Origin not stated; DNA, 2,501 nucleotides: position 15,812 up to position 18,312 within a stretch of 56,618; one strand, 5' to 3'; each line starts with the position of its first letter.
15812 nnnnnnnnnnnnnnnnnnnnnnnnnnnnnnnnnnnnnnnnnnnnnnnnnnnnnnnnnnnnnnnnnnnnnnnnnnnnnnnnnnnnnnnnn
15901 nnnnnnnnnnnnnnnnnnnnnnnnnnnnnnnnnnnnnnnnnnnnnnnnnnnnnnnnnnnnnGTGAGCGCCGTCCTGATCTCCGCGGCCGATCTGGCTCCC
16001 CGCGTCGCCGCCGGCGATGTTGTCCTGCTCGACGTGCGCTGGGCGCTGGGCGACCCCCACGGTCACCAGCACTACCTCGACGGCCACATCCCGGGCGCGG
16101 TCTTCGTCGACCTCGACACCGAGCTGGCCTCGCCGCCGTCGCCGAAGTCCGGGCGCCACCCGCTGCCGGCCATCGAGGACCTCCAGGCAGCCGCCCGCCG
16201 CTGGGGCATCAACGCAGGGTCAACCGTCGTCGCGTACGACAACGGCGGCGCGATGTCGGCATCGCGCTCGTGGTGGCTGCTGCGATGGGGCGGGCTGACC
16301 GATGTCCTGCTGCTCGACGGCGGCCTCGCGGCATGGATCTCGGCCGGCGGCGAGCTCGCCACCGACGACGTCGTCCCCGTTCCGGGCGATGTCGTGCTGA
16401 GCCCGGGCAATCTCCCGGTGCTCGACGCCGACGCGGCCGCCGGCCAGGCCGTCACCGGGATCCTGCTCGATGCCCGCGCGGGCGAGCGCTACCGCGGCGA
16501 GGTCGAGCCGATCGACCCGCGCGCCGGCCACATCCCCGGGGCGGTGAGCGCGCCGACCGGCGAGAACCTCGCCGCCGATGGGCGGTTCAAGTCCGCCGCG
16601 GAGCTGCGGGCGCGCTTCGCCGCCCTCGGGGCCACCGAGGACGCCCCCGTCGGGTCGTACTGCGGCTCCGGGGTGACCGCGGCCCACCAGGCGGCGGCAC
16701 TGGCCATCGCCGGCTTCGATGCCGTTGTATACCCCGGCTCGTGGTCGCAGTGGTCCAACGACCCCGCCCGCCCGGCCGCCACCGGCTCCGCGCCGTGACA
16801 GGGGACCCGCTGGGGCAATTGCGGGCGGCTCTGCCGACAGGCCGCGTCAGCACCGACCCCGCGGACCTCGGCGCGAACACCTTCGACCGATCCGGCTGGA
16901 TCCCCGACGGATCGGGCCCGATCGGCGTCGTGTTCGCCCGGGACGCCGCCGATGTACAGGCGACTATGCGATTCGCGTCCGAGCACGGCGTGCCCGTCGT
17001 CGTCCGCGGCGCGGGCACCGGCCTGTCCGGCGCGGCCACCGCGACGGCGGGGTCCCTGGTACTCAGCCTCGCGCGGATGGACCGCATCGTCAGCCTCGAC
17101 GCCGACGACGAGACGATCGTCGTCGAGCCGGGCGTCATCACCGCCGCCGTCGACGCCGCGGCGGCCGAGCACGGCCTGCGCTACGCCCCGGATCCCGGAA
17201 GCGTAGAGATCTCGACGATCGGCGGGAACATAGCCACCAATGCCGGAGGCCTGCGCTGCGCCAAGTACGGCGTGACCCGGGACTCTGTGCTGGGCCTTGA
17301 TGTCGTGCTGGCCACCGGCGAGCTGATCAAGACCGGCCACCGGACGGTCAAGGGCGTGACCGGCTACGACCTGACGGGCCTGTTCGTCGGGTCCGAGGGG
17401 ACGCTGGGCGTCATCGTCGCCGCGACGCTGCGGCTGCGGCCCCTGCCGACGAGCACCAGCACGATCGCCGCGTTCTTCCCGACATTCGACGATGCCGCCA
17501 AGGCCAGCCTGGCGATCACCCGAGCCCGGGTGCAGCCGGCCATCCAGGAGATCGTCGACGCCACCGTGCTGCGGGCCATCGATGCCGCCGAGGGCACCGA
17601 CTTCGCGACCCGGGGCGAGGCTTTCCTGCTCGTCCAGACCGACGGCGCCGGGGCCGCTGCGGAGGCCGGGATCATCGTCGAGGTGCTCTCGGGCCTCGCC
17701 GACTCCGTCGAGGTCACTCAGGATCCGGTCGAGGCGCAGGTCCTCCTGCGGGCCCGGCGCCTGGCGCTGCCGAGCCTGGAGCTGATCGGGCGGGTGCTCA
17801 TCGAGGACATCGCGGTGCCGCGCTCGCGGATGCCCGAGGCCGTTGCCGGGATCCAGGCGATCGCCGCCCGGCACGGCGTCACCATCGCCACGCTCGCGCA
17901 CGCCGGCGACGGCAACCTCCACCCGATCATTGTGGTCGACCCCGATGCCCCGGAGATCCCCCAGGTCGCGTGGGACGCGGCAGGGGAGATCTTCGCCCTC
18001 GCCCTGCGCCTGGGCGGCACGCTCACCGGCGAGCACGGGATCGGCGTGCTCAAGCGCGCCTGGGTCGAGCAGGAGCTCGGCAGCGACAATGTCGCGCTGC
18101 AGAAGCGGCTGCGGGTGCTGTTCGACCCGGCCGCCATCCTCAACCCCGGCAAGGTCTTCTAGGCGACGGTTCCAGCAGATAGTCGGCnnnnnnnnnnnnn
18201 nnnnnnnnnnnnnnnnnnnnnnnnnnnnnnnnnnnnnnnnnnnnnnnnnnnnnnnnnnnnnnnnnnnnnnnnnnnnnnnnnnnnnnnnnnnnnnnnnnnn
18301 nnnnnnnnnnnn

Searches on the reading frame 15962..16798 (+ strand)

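Call 10: search_protein_families(library=pfam, proteins=[window:15962-16798:+], max_evalue=0.01)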
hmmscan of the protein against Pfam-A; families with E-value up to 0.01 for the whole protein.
window:15962-16798:+ (278 aa): 1 family
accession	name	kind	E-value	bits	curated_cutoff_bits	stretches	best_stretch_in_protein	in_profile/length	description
PF00581.25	Rhodanese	-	7.2e-29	100.7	22.2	2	8-127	2-101/102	Rhodanese-like domain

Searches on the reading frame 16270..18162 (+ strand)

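Call 10: search_protein_families(library=pfam, proteins=[window:16270-18162:+], max_evalue=0.01)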
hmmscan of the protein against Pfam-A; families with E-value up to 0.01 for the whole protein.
window:16270-18162:+ (630 aa): 2 families
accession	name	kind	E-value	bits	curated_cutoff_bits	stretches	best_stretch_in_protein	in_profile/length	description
PF02913.24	FAD-oxidase_C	-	1.2e-58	199.2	21.2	1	393-629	2-248/248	FAD linked oxidases, C-terminal domain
PF01565.28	FAD_binding_4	-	2e-43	147.9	26.4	1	217-356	1-139/139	FAD binding domain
